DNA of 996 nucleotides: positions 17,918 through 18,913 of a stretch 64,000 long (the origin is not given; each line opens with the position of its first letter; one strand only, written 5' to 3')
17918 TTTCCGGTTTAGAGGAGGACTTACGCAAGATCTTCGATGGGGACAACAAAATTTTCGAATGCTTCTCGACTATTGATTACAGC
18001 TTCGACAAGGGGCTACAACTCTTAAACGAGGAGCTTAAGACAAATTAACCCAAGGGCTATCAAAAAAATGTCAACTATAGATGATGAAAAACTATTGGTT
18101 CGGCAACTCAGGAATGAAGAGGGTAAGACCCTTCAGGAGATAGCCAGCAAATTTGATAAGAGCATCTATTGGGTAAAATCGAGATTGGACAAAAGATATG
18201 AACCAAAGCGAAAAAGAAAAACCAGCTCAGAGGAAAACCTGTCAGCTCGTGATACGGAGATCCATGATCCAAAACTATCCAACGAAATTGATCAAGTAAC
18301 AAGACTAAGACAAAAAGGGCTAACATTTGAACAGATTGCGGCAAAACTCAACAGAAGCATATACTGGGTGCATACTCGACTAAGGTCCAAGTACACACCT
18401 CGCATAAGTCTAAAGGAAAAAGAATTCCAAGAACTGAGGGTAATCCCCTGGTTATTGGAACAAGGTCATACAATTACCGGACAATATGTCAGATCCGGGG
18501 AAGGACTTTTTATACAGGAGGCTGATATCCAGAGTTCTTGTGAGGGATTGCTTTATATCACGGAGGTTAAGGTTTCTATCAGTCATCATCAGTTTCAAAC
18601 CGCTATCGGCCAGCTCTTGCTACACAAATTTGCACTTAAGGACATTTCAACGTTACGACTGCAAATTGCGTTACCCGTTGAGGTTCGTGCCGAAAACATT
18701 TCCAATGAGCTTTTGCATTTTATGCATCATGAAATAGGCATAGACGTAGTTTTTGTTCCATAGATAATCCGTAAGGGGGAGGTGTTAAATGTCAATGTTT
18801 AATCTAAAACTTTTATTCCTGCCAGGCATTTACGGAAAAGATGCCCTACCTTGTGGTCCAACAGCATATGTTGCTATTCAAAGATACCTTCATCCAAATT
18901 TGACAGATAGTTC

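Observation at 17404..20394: AT-rich five-gene operon with two different PD-(D/E)xK nuclease-fold proteins, a tandem-RHH protein and a Zn ribbon: candidate uncharacterised defence or addiction module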

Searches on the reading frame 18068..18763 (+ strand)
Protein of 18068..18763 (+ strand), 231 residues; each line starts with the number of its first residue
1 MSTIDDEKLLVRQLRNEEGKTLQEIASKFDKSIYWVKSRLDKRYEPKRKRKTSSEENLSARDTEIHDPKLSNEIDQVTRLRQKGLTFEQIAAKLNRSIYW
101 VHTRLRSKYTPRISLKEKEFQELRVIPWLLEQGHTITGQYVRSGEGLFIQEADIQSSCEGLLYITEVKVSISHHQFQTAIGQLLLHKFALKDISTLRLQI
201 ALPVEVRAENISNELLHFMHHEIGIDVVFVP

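Call 3: search_protein_families(library=pfam, proteins=[window:18068-18763:+], max_evalue=1)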
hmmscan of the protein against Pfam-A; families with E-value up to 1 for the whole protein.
window:18068-18763:+ (231 aa): 12 families
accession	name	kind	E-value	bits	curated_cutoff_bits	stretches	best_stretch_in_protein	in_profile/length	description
PF04545.22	Sigma70_r4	-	1.2e-06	28.4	24.1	1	12-41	13-42/50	Sigma-70, region 4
PF13384.12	HTH_23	-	3.6e-05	23.9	24.6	1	79-109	12-41/50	Homeodomain-like domain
PF21212.3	Dimerisation2-like_dom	-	0.0004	21.1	27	0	81-106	32-57/72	Dimerisation2-like domain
PF13936.12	HTH_38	-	0.00081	19.5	27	1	73-97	9-33/44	Helix-turn-helix domain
PF08281.18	Sigma70_r4_2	-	0.00096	19.2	25.7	0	14-40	21-47/54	Sigma-70, region 4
PF13560.12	HTH_31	-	0.0019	18.9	27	1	79-112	8-43/64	Helix-turn-helix domain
PF16365.12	EutK_C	-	0.0048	17.3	27.5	1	17-54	12-49/52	Ethanolamine utilization protein EutK C-terminus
PF02796.21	HTH_7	-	0.009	16.6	23.8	1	68-95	4-32/45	Helix-turn-helix domain of resolvase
PF13411.12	MerR_1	-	0.037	14.6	21.6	0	71-95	43-67/69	MerR HTH family regulatory protein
PF21694.2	DNA_pol3_delta_C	-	0.11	12.9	27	0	76-106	49-79/121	DNA polymerase III delta subunit, C-terminal domain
PF19610.4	DUF6115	-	0.12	13.2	27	1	23-96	40-122/134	Family of unknown function (DUF6115)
PF16523.10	betaPIX_CC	-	0.39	11.1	26.8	1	5-78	8-80/85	betaPIX coiled coil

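Call 4: search_protein_families(library=padloc, proteins=[window:18068-18763:+], max_evalue=1)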
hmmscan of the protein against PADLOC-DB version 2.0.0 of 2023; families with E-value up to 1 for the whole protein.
window:18068-18763:+ (231 aa): 0 families

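Call 5: search_protein_families(library=ncbifam, proteins=[window:18068-18763:+], max_evalue=1)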
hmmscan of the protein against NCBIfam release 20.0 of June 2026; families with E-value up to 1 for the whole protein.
window:18068-18763:+ (231 aa): 5 families
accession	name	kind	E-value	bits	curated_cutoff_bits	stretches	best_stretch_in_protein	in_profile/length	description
TIGR02937.1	sigma70-ECF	superfamily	3e-05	23.7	42.9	2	3-42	117-156/165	sigma-70 family RNA polymerase sigma factor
NF049883.1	resolv_YneB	equivalog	0.00058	19.4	175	1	53-96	148-191/211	YneB family resolvase-like protein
NF008098.0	PRK10840.1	equivalog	0.015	14.8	235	1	63-106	144-187/216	response regulator transcription factor RcsB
NF047781.1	LB099_fam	equivalog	0.055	13.5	200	1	13-119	39-140/170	LB099 family protein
NF002773.0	PRK02866.1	subfamily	0.12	12.4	150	0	79-105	13-39/147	cyanase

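Call 6: search_protein_families(library=phrogs, proteins=[window:18068-18763:+], max_evalue=1)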
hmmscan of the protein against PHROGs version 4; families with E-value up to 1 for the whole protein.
window:18068-18763:+ (231 aa): 22 families
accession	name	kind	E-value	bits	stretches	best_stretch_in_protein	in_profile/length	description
phrog_323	-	transcription regulation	4.4e-07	30.7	1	5-107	100-187/319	transcriptional regulator, D5-like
phrog_3855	-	DNA, RNA and nucleotide metabolism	0.00016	23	1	62-104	57-99/115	HTH DNA binding protein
phrog_7545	-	DNA, RNA and nucleotide metabolism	0.00021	22.5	1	11-72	10-57/160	HNH endonuclease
phrog_645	-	DNA, RNA and nucleotide metabolism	0.0012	20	1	62-97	15-50/196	Rnase E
phrog_704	-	DNA, RNA and nucleotide metabolism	0.0014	18.8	1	3-53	3-55/390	DNA repair exonuclease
phrog_8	-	transcription regulation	0.0068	16.9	1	15-119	85-233/346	transcriptional regulator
phrog_11376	-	unknown function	0.012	16.8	1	71-122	45-96/134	-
phrog_8446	-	DNA, RNA and nucleotide metabolism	0.012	16.3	1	4-98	14-86/211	HNH endonuclease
phrog_1123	-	unknown function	0.015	16.1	0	79-105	41-67/112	-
phrog_10157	-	unknown function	0.022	15.9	0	13-38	112-137/153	-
phrog_18726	-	unknown function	0.026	14.2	0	15-40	146-171/572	-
phrog_2308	-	unknown function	0.064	14.3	0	72-107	4-39/138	-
phrog_28592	-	unknown function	0.065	14.3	1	10-43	9-42/66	-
phrog_20467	-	DNA, RNA and nucleotide metabolism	0.065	14.1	0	72-113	66-107/112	HNH endonuclease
phrog_1139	-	DNA, RNA and nucleotide metabolism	0.065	12.2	1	15-89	306-379/895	DNA primase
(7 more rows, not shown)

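Call 8: search_solved_structures(query=window:18068-18763:+, max_evalue=10, show_alignments=2)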
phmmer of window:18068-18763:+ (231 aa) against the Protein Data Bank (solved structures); distinct sequences matched with E-value up to 10: 4.
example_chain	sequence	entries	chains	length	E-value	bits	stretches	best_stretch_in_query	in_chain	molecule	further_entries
8vd6_A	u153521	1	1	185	0.066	16.2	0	11-98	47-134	CAP REPEAT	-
1p4w_A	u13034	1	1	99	0.57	13.1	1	66-107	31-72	rcsB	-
2gtl_O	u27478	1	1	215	1.3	12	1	22-70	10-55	Extracellular hemoglobin linker L3 subunit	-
4v93_C2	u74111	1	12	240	1.3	12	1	22-70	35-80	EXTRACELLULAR HEMOGLOBIN LINKER L3 SUBUNIT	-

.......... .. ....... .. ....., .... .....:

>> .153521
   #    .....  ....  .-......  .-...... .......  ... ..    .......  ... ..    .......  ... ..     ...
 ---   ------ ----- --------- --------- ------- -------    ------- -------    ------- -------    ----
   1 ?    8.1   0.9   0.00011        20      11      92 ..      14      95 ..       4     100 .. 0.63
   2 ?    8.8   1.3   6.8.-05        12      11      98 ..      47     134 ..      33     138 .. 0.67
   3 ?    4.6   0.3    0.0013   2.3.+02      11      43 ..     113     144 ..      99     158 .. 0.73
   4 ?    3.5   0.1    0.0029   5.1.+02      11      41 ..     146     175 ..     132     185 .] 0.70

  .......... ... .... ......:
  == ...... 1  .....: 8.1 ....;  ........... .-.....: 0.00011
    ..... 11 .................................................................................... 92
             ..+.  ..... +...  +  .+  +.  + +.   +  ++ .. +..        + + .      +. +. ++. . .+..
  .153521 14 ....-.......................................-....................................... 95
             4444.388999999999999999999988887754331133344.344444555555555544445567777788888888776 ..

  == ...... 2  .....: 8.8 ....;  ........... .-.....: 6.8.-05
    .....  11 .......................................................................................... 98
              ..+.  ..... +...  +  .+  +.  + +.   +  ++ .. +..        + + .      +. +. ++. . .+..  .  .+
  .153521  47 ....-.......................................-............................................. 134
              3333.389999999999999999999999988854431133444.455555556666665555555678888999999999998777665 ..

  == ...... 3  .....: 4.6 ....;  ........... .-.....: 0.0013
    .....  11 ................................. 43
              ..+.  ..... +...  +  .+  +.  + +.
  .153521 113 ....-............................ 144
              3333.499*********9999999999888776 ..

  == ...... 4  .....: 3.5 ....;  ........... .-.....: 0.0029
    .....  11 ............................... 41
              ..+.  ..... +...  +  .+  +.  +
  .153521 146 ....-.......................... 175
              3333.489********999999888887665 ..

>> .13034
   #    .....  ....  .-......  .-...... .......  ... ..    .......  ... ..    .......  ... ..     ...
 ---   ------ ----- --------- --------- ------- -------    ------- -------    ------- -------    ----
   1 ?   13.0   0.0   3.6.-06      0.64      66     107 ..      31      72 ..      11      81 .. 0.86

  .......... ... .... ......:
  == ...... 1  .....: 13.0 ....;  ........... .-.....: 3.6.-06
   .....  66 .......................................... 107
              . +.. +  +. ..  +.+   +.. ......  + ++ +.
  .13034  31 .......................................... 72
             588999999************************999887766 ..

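Call 25: find_homologous_proteins(query=window:18068-18763:+)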
Query window:18068-18763:+ (231 aa): 66 proteins with E <= 0.001 among 255 candidates.
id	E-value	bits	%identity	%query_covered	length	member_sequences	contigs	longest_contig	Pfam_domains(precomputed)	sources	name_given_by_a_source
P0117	3.3e-132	457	91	100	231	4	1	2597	PF04545.23,PF08281.19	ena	-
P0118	6.3e-119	413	84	100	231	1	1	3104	PF04545.23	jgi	jgi:hypothetical protein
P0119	7.1e-91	322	67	100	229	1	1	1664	PF21212.4,PF04545.23,PF08281.19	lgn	-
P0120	7.7e-89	315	65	100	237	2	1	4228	PF02796.22,PF04545.23,PF08004.18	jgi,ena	-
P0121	9.7e-89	315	65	100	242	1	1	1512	PF13384.13,PF04545.23,PF08281.19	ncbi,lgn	-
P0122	1.1e-88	315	66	100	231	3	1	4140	PF02796.22,PF04545.23,PF08004.18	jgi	jgi:hypothetical protein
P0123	2.6e-88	313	66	100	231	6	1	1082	PF02796.22,PF04545.23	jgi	jgi:hypothetical protein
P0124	3.1e-86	307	64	100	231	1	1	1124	PF02796.22,PF08004.18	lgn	-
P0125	2.5e-85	304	62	100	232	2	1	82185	PF04545.23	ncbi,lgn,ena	-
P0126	1.4e-84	301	64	100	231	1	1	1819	-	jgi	jgi:transposase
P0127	3.9e-84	300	61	100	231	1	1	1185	PF08004.18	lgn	-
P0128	5.0e-84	299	63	100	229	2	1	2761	PF04545.23,PF08281.19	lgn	-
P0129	3.9e-83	296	61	100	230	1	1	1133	PF02796.22,PF08535.16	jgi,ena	-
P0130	3.4e-79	284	63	91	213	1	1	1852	-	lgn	-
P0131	3.2e-73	264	49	93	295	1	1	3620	PF13384.13,PF13936.13,PF04545.23,PF08281.19,PF08535.16,PF21291.4,PF08004.18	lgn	-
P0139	2.3e-61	225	50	99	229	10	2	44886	PF13384.13,PF13936.13,PF21212.4,PF04545.23,PF08281.19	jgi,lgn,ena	-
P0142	5.8e-61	224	50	99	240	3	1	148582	PF13936.13,PF21212.4,PF04545.23,PF08281.19,PF13560.13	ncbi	-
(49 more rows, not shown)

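Call 29: search_solved_structures(query=A3, max_evalue=10, show_alignments=3)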
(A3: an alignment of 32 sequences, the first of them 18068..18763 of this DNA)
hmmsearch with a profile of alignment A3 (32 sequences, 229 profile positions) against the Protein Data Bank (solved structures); distinct sequences matched with E-value up to 10: 15.
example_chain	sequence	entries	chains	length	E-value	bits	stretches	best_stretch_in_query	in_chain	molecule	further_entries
2lvs_A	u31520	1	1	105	0.0035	20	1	3-99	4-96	Putative uncharacterized protein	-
8vd6_A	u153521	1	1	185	0.018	17.7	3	4-96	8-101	CAP REPEAT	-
2mqk_A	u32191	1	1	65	0.066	15.8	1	1-53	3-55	ATP-dependent target DNA activator B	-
1y88_A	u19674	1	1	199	0.095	15.3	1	112-168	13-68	Hypothetical protein AF1548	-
2inb_A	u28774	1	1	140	0.13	14.9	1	152-227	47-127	hypothetical protein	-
7mwr_B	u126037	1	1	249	0.27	13.9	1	47-96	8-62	LHD101B4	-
2gtl_O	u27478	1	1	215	0.32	13.6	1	21-60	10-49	Extracellular hemoglobin linker L3 subunit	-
1p4w_A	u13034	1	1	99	0.34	13.5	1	62-101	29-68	rcsB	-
4v93_C2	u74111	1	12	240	0.37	13.4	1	21-60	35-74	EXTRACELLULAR HEMOGLOBIN LINKER L3 SUBUNIT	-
5m3l_O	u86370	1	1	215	0.39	13.3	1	23-60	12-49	Extracellular hemoglobin linker L3 subunit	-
8a22_Xb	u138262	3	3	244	0.67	12.6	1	117-166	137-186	mL121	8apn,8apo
9i5t_11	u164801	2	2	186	1.2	11.7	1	114-224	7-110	Large ribosomal subunit protein uL5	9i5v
6eo2_A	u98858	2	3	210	1.6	11.3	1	64-101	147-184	Transcriptional regulatory protein RcsB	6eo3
5o8y_A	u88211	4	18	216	1.7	11.2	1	64-101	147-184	Transcriptional regulatory protein RcsB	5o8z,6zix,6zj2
5vxn_A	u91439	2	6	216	1.7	11.2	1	64-101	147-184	Transcriptional regulatory protein RcsB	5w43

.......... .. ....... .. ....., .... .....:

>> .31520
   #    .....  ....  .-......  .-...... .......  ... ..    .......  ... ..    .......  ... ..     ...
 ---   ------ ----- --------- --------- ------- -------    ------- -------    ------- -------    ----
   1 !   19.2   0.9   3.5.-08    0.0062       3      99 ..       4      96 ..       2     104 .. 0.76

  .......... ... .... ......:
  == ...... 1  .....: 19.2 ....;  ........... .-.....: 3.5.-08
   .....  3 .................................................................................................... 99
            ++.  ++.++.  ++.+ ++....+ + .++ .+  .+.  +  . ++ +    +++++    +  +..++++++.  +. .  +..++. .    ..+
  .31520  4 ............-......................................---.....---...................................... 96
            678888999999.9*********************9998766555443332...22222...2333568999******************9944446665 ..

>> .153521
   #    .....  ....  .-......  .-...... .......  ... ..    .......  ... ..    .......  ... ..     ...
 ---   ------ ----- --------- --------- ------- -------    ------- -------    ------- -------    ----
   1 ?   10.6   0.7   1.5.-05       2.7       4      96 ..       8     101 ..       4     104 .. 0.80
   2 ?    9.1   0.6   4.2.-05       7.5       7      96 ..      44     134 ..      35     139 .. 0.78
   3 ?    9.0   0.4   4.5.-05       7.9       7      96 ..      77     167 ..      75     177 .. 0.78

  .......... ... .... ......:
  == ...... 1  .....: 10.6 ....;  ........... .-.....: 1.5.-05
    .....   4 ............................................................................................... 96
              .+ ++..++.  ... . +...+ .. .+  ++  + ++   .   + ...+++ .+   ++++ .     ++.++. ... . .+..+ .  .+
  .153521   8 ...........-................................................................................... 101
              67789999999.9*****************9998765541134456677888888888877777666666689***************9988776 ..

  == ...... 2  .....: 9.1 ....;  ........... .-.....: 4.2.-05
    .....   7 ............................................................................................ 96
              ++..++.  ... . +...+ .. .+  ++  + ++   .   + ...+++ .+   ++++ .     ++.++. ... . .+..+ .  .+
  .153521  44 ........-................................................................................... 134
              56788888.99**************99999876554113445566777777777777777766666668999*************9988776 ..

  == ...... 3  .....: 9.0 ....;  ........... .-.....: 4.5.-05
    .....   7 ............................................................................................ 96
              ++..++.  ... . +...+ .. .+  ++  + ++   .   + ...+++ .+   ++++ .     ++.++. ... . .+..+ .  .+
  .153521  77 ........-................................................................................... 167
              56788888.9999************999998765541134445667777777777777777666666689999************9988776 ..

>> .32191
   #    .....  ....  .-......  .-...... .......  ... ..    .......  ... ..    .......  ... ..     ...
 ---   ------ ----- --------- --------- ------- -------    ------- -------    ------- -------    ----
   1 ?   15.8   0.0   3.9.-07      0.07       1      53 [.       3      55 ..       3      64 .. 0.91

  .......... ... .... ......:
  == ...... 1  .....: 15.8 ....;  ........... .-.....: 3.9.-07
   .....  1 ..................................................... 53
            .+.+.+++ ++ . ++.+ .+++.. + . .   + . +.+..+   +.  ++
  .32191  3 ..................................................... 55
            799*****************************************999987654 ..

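Call 31: find_encoding_contigs(protein=P0117, flank=6000, max_places=3)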
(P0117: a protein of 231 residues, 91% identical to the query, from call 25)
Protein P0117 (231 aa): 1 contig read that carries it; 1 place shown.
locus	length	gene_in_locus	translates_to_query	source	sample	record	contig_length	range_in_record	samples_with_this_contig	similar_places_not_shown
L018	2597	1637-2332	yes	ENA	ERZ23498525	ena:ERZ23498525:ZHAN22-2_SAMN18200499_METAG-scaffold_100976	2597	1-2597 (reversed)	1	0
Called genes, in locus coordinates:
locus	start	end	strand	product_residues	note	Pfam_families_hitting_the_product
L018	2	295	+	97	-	?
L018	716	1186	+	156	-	-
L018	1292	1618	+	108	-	-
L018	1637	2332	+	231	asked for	PF04545:Sigma70_r4 (faint), PF08281:Sigma70_r4_2 (faint)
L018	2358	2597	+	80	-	?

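Call 32: find_encoding_contigs(protein=P0118, flank=6000, max_places=3)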
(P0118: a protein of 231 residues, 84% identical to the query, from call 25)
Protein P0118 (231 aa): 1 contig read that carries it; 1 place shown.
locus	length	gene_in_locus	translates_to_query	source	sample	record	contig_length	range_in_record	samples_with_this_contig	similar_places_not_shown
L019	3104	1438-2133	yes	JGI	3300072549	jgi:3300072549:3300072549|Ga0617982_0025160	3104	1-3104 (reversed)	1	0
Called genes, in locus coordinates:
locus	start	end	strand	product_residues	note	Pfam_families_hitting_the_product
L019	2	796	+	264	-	?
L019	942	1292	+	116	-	PF03692:CxxCxxCC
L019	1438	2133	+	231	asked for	PF04545:Sigma70_r4 (faint)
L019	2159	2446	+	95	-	-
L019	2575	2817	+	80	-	-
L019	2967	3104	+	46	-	?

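Call 33: find_encoding_contigs(protein=P0125, flank=8000, max_places=3)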
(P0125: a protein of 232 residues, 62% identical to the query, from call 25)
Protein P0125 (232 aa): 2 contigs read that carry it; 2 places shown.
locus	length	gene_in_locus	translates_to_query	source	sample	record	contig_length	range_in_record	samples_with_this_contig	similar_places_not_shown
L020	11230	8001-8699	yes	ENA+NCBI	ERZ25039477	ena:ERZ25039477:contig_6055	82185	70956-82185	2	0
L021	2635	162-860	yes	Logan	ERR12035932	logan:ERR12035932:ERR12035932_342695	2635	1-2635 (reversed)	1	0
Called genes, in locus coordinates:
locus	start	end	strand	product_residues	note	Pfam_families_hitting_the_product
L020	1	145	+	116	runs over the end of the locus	-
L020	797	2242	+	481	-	PF00027:cNMP_binding, PF00581:Rhodanese, PF07291:MauE, PF07681:DoxX (weak)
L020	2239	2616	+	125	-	-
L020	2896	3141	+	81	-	-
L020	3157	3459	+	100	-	PF00578:AhpC-TSA (weak), PF08534:Redoxin (weak), PF13098:Thioredoxin_2 (weak), PF13905:Thioredoxin_8 (weak)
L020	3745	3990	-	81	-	-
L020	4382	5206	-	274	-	PF12797:Fer4_2 (faint), PF12837:Fer4_6 (faint), PF12838:Fer4_7 (weak), PF13237:Fer4_10 (weak), PF13187:Fer4_9, PF13484:Fer4_16 (faint), PF00037:Fer4 (weak), PF00881:Nitroreductase, +1 more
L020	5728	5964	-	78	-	-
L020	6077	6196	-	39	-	-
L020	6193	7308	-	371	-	PF14311:DUF4379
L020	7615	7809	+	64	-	-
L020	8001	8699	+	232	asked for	PF04545:Sigma70_r4 (faint)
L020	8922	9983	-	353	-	PF13676:TIR_2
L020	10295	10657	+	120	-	-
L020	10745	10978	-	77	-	-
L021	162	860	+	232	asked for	PF04545:Sigma70_r4 (faint)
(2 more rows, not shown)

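Call 34: find_encoding_contigs(protein=P0142, flank=8000, max_places=3)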
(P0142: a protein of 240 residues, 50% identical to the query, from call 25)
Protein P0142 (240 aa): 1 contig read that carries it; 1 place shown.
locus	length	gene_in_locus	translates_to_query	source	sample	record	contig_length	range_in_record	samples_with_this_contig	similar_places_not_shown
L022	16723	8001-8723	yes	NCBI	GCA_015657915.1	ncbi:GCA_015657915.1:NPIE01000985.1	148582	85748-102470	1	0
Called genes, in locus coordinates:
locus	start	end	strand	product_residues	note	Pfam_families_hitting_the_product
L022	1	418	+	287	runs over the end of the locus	-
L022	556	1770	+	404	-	PF06857:ACP, PF03328:HpcH_HpaI, PF15617:C-C_Bond_Lyase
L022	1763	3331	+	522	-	PF04223:CitF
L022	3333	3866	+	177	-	PF01966:HD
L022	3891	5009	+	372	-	PF00180:Iso_dh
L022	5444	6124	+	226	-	-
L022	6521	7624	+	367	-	PF04313:HSDR_N (faint), PF13588:HSDR_N_2 (faint)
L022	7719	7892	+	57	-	-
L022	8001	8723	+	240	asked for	PF04545:Sigma70_r4 (faint), PF08281:Sigma70_r4_2 (faint), PF13936:HTH_38 (faint), PF21212:Dimerisation2-like_dom (faint), PF13560:HTH_31 (faint)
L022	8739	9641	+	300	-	PF18863:AbiJ_NTD4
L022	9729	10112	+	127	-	-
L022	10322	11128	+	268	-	-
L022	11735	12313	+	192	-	-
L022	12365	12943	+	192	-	-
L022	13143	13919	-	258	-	PF01503:PRA-PH (faint), PF03819:MazG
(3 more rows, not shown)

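Call 44: find_related_loci(query=A3, collection=metagenome_contigs, flank=5000)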
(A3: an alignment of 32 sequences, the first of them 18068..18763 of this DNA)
Query A3 (231 aa) in metagenome_contigs; peptide patterns used: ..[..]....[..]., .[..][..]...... (x = any residue, [..] = any of these).
38 stretches matched a pattern; 29 encode a relative of the query (tblastn E <= 1e-3); 29 distinct loci.
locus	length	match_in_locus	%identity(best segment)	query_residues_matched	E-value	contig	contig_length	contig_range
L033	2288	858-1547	65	1-230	1e-101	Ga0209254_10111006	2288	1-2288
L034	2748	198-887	65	1-230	3e-97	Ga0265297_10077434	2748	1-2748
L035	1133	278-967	61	1-231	5e-100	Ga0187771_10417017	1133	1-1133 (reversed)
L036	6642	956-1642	51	3-231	1e-70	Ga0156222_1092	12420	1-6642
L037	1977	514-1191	49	3-231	9e-71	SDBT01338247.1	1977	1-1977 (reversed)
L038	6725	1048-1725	50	3-231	7e-68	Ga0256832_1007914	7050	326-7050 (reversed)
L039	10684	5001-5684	50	1-231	2e-67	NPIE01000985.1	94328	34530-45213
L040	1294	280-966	51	3-231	6e-71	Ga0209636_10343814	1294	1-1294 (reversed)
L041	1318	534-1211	48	3-231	2e-68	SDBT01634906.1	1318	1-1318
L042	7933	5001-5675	50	1-231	2e-64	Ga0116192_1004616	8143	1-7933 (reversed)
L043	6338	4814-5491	47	3-231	1e-64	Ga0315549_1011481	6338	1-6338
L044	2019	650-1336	48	3-231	6e-65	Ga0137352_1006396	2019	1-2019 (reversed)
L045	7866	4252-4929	45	3-231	3e-57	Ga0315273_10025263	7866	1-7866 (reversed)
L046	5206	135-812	45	3-231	3e-57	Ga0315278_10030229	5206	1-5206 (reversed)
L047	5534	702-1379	43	4-230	2e-54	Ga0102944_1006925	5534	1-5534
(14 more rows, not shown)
